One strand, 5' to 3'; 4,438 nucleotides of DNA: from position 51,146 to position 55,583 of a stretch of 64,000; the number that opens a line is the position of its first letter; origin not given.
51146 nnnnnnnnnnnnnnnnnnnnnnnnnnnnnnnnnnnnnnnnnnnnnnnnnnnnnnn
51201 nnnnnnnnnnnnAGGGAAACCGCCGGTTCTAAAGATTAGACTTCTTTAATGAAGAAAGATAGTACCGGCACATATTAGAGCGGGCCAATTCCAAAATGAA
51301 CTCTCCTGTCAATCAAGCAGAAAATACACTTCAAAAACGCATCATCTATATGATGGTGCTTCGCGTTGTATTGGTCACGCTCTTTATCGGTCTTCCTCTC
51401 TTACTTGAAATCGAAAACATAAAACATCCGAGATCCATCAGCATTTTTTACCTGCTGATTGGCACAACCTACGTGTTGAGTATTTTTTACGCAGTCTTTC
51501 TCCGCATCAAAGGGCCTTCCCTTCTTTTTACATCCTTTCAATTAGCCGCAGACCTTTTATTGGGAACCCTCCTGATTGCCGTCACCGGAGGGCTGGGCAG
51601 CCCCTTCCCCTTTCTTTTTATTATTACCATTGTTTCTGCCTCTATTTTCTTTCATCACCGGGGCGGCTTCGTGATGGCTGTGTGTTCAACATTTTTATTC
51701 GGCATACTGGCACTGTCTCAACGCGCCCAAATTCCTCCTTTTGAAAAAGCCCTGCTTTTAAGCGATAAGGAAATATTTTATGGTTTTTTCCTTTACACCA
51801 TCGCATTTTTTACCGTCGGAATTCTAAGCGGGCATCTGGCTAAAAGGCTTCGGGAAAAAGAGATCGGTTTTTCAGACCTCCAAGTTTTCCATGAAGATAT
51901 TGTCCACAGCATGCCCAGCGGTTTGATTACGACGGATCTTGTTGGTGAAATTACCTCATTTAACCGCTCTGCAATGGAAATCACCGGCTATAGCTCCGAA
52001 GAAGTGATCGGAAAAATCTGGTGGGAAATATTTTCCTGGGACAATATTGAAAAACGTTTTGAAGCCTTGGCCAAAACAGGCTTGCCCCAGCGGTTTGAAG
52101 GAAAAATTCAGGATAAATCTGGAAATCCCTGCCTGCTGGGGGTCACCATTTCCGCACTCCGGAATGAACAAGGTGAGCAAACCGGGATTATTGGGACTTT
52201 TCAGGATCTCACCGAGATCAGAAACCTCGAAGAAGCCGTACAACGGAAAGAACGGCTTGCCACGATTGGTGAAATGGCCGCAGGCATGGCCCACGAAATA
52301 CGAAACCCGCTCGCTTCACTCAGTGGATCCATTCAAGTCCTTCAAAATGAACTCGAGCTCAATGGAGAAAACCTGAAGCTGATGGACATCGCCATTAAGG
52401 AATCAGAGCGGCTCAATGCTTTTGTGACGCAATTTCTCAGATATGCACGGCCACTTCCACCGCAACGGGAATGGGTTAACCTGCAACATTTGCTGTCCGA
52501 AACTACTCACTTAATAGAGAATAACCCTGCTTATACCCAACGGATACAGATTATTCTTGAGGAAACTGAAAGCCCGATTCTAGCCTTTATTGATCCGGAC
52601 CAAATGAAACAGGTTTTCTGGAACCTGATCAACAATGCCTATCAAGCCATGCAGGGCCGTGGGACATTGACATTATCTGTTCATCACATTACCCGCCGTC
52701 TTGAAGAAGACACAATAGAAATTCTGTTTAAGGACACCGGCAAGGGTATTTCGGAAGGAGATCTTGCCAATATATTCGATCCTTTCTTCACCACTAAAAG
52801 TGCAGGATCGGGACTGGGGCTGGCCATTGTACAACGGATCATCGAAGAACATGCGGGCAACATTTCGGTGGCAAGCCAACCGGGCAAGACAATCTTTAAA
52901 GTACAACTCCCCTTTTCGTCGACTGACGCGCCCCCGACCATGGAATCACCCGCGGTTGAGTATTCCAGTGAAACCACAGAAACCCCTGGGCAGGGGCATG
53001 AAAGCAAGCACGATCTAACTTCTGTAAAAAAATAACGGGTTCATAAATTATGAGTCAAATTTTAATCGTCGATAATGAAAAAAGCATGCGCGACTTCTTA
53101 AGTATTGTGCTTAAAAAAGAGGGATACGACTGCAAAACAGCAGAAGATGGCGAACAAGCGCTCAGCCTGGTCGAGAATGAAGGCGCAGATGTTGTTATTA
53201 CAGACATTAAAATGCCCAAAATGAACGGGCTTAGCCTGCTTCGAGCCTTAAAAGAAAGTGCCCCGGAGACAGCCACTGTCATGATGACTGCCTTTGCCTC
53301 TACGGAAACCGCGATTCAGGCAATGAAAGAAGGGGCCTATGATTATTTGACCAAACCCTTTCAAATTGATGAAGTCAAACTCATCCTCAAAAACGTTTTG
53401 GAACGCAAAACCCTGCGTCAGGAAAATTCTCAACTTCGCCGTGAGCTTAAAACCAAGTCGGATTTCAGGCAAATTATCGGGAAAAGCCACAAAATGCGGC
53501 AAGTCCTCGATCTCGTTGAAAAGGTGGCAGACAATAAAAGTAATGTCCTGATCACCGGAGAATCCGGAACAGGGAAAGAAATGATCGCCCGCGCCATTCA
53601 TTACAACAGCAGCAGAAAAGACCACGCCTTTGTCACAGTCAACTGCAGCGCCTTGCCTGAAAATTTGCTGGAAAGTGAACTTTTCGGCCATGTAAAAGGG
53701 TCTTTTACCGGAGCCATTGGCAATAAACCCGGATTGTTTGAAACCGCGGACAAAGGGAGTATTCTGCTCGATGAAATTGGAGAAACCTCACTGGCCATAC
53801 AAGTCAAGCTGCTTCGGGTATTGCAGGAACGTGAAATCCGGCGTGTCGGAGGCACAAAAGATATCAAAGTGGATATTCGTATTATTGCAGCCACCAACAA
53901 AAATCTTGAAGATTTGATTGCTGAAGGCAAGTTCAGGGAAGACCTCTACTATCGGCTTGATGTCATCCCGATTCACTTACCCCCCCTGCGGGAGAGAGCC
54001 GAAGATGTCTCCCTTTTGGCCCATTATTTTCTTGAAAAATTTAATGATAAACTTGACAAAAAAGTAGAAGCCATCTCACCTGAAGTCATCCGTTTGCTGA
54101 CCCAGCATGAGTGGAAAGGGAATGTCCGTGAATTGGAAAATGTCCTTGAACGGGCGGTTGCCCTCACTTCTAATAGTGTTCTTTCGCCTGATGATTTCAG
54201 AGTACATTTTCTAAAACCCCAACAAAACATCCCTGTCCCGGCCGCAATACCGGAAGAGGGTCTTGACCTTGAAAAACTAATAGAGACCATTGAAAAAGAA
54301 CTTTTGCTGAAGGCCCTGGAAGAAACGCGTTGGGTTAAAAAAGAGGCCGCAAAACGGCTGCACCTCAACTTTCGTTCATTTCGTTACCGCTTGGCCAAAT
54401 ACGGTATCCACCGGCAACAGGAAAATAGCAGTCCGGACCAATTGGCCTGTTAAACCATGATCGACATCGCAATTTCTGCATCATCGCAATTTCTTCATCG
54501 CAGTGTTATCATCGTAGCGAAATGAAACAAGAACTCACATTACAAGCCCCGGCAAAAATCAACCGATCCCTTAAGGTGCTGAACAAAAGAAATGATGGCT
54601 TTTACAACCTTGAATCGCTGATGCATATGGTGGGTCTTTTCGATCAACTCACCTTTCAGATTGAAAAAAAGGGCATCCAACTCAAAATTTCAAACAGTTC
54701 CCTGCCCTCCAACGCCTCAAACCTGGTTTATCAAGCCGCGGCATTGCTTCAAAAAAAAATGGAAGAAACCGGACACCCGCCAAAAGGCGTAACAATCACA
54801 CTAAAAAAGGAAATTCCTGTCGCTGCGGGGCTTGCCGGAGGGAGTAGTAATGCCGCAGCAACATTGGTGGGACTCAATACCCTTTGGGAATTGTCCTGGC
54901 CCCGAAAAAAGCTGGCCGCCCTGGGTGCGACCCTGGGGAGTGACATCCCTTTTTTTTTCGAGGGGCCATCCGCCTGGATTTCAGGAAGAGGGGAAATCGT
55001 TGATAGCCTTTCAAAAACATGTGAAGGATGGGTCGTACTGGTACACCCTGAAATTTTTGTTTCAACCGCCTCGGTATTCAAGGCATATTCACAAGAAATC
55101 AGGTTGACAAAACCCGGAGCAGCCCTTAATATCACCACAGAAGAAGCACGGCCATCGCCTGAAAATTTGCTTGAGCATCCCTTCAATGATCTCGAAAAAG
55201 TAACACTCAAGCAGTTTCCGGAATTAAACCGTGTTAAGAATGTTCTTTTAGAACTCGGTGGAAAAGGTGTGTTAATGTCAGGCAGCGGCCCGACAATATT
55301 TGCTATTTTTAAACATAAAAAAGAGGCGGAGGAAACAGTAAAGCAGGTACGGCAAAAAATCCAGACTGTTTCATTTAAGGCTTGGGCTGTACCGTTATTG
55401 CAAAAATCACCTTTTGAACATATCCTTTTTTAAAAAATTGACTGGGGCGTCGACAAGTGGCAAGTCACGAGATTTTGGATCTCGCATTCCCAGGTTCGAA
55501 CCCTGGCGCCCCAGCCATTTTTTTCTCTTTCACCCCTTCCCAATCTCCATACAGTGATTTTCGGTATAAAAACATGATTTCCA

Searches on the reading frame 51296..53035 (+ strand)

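Call 60: search_protein_families(library=pfam, proteins=[window:51296-53035:+], max_evalue=0.00001)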
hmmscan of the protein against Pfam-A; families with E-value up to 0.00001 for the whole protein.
window:51296-53035:+ (579 aa): 7 families
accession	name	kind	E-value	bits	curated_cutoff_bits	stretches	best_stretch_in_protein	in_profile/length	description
PF02518.31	HATPase_c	-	2e-24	86.6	26.4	1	433-540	2-109/111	Histidine kinase-, DNA gyrase B-, and HSP90-like ATPase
PF13426.13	PAS_9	-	9.4e-18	64.8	27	1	208-307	2-103/103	PAS domain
PF25323.1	6TM_PilS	-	5e-14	52.9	27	1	7-189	2-186/189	PilS-like transmembrane domain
PF00512.31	HisKA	-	8.8e-14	51.7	26.9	1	325-385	3-62/66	His Kinase A (phospho-acceptor) domain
PF00989.32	PAS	-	1e-12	48.5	22.6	1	201-304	5-112/113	PAS fold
PF08448.16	PAS_4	-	1.3e-12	48.3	23.1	1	204-308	2-108/110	PAS fold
PF13188.13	PAS_8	-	7.4e-06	26.1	21.8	0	199-254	3-55/65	PAS domain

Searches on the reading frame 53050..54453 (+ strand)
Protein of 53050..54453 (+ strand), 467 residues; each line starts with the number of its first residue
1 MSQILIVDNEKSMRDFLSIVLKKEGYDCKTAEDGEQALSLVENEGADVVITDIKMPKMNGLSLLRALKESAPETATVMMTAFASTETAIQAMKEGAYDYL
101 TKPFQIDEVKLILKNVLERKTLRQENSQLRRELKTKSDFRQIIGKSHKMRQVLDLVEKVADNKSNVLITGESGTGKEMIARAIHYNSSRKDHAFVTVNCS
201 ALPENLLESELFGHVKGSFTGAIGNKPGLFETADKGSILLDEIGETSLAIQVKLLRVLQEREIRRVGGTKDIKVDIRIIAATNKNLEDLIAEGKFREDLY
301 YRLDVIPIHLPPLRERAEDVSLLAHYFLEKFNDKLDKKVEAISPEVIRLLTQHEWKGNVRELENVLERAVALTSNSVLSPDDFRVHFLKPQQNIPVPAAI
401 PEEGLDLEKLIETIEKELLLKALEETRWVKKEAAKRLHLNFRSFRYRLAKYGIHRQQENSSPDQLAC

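Call 60: search_protein_families(library=pfam, proteins=[window:53050-54453:+], max_evalue=0.00001)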
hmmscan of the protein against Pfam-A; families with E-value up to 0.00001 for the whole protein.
window:53050-54453:+ (467 aa): 8 families
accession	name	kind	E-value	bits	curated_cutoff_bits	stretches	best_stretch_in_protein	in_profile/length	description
PF00158.32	Sigma54_activat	-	5.2e-73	244.7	20.2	1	142-309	1-168/168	Sigma-54 interaction domain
PF00072.30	Response_reg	-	1.1e-31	109.7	30.2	1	4-111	1-108/111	Response regulator receiver domain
PF25601.1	AAA_lid_14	-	3.2e-26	91.4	27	1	314-392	1-79/87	AAA+ ATPase lid domain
PF14532.12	Sigma54_activ_2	-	6.1e-23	82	25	1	143-313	1-138/138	Sigma-54 interaction domain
PF02954.25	HTH_8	-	1.7e-12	47.3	22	1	411-451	2-42/42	Bacterial regulatory protein, Fis family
PF07728.20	AAA_5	-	5.1e-09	36.7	22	1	165-285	1-124/139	AAA domain (dynein-related subfamily)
PF07724.20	AAA_2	-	9.4e-08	32.7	27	1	162-293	2-134/166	AAA domain (Cdc48 subfamily)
PF13191.12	AAA_16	-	4.3e-07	31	32.6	1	142-202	2-63/167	AAA ATPase domain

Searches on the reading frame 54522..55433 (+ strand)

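Call 60: search_protein_families(library=pfam, proteins=[window:54522-55433:+], max_evalue=0.00001)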
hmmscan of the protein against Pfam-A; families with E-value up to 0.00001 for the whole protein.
window:54522-55433:+ (303 aa): 2 families
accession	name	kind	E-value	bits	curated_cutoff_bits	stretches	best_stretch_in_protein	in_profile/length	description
PF00288.32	GHMP_kinases_N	-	8.4e-17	61.6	22.3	1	67-146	1-84/87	GHMP kinases N terminal domain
PF08544.19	GHMP_kinases_C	-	7.9e-13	49.1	21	1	218-278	19-81/85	GHMP kinases C terminal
